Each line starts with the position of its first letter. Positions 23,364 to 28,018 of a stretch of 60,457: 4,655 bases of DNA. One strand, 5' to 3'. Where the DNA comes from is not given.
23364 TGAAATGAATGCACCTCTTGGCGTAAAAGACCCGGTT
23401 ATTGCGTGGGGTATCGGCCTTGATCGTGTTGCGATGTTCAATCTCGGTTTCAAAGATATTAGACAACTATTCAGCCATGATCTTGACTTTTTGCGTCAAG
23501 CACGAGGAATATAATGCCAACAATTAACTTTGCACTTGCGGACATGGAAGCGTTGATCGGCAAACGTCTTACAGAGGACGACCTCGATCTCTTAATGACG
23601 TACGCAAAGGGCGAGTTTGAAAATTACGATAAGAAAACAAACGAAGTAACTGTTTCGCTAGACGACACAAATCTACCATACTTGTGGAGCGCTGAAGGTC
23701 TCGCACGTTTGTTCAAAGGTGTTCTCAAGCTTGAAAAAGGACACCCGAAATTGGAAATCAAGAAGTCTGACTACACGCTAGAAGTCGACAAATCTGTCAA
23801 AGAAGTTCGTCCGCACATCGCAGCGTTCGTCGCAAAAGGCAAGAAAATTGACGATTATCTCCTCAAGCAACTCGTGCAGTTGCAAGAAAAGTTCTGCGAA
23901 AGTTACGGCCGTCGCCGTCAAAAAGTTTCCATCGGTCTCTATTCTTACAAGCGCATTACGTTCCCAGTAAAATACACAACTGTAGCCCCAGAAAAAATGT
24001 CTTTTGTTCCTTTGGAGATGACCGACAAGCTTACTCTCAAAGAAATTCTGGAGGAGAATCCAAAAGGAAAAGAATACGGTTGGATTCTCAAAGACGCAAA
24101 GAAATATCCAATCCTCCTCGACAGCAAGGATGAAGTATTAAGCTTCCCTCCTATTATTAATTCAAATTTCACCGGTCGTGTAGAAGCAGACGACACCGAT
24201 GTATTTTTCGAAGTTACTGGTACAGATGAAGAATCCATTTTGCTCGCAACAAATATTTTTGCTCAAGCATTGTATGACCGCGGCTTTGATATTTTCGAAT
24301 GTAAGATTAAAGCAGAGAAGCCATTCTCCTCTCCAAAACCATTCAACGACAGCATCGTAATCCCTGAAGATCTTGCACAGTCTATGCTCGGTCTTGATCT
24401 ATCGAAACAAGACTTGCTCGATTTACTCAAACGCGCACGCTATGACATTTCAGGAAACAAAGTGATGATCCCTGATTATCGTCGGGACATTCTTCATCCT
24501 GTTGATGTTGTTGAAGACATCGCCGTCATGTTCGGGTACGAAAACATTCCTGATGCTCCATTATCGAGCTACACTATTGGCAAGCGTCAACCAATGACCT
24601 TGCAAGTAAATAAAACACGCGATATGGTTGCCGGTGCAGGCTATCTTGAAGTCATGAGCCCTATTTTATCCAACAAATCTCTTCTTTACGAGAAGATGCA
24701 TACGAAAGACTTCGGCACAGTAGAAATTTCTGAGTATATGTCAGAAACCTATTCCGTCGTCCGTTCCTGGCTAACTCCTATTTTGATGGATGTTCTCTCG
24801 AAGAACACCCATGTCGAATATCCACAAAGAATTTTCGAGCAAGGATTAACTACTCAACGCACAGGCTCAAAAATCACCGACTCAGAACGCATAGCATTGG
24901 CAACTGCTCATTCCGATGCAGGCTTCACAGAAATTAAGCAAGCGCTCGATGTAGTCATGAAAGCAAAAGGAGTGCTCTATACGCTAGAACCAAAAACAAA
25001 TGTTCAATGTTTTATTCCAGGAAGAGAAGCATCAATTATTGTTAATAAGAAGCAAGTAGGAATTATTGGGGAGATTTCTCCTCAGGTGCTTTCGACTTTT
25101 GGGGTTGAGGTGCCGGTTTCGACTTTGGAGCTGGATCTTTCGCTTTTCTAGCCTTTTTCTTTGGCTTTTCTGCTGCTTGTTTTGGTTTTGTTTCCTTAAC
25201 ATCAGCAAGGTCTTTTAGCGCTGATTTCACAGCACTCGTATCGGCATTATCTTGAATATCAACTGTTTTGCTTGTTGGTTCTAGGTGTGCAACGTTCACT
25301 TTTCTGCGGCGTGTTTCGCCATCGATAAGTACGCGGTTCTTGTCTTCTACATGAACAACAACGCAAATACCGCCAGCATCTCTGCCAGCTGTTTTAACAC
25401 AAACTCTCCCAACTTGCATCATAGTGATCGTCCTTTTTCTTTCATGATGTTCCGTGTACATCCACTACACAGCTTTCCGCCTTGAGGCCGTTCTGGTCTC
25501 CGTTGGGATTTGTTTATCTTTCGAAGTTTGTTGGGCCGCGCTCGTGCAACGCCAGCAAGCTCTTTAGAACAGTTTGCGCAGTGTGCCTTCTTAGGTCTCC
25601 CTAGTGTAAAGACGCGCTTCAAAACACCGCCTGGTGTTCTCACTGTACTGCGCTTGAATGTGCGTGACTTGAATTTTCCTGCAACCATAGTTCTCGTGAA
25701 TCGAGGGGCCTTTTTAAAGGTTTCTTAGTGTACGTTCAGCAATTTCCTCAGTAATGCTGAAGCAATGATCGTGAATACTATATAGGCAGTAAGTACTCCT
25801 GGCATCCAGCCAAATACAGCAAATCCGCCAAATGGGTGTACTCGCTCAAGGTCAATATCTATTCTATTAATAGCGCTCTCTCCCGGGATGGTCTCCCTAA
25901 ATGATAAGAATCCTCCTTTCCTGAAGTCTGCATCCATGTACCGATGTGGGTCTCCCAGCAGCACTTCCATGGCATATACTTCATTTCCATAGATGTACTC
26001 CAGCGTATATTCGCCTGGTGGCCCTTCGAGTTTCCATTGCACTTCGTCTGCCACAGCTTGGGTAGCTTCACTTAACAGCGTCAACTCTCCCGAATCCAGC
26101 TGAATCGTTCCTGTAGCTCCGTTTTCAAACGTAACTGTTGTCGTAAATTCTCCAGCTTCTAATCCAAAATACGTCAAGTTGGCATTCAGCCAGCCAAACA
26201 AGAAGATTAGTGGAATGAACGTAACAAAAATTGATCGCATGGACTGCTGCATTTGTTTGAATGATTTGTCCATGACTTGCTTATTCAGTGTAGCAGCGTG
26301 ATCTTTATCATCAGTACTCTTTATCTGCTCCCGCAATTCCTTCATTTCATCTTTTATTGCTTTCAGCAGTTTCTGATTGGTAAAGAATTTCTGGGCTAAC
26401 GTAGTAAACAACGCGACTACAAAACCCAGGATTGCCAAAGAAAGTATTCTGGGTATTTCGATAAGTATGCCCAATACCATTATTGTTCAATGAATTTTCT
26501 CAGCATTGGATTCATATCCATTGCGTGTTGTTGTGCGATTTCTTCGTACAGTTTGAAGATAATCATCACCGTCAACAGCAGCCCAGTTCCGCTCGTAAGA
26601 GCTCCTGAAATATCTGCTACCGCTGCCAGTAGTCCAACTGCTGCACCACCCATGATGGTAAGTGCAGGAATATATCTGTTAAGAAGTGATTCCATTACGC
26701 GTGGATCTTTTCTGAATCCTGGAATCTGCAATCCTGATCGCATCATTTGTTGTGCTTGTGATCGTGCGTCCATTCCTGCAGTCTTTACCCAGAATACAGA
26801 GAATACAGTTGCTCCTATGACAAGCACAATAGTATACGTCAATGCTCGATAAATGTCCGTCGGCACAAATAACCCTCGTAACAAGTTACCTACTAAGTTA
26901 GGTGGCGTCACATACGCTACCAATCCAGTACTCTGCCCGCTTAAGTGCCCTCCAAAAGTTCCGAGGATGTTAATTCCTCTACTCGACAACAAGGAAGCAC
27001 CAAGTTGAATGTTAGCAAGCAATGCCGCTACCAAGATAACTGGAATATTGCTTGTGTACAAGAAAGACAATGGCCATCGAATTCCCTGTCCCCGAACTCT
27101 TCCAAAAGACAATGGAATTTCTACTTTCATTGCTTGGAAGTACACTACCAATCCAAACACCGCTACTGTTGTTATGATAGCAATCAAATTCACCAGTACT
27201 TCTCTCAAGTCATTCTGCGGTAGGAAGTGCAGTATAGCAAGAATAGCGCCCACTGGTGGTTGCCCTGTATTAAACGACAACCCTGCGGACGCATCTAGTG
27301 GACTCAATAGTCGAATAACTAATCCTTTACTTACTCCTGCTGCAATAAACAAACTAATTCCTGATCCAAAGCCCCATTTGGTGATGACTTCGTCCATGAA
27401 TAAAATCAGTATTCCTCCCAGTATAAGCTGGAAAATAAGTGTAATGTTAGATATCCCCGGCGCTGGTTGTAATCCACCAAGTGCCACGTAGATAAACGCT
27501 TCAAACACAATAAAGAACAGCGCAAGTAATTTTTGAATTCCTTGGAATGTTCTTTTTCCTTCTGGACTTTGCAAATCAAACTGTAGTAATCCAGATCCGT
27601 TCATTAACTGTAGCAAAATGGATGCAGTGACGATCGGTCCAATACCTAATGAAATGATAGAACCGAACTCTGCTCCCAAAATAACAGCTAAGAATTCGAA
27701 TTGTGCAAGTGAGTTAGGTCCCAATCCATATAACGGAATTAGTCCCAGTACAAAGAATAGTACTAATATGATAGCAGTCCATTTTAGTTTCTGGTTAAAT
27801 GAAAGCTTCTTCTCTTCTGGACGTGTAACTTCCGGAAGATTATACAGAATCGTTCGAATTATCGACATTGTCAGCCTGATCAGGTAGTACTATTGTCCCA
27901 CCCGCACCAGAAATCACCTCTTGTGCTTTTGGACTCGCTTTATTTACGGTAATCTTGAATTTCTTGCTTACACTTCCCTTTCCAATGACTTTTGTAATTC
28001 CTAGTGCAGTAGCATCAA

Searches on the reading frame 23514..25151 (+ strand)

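Call 54: search_protein_families(library=pfam, proteins=[window:23514-25151:+], max_evalue=0.00001)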
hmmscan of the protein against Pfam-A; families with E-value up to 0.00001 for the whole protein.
window:23514-25151:+ (545 aa): 2 families
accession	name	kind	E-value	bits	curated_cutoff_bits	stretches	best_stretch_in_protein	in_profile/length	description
PF17759.6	tRNA_synthFbeta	-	8e-34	117.4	22.4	1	349-542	6-214/214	Phenylalanyl tRNA synthetase beta chain CLM domain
PF03484.21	B5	-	8.6e-15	55.1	28.6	1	284-342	4-67/67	tRNA synthetase B5 domain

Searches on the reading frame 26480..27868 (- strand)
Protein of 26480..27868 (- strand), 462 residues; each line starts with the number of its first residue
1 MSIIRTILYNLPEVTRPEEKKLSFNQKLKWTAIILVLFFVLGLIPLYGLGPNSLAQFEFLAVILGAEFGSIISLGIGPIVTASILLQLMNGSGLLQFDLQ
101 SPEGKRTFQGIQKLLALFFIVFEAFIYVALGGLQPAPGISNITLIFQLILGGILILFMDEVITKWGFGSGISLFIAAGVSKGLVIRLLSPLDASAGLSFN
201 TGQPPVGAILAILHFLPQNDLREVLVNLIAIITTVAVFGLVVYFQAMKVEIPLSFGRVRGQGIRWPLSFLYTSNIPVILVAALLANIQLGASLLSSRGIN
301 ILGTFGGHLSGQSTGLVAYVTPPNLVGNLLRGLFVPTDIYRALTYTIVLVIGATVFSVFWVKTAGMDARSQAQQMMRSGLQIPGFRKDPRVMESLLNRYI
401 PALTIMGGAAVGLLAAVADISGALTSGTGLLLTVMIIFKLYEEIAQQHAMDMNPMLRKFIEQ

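Call 54: search_protein_families(library=pfam, proteins=[window:26480-27868:-], max_evalue=0.00001)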
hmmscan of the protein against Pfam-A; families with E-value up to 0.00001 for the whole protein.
window:26480-27868:- (462 aa): 2 families
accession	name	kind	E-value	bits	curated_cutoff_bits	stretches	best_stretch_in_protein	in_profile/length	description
PF00344.25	SecY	-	1.8e-65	221.8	32.2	1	70-441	1-306/306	SecY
PF10559.14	Plug_translocon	-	8.3e-07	29.1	22.1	1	36-69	1-35/35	Plug domain of Sec61p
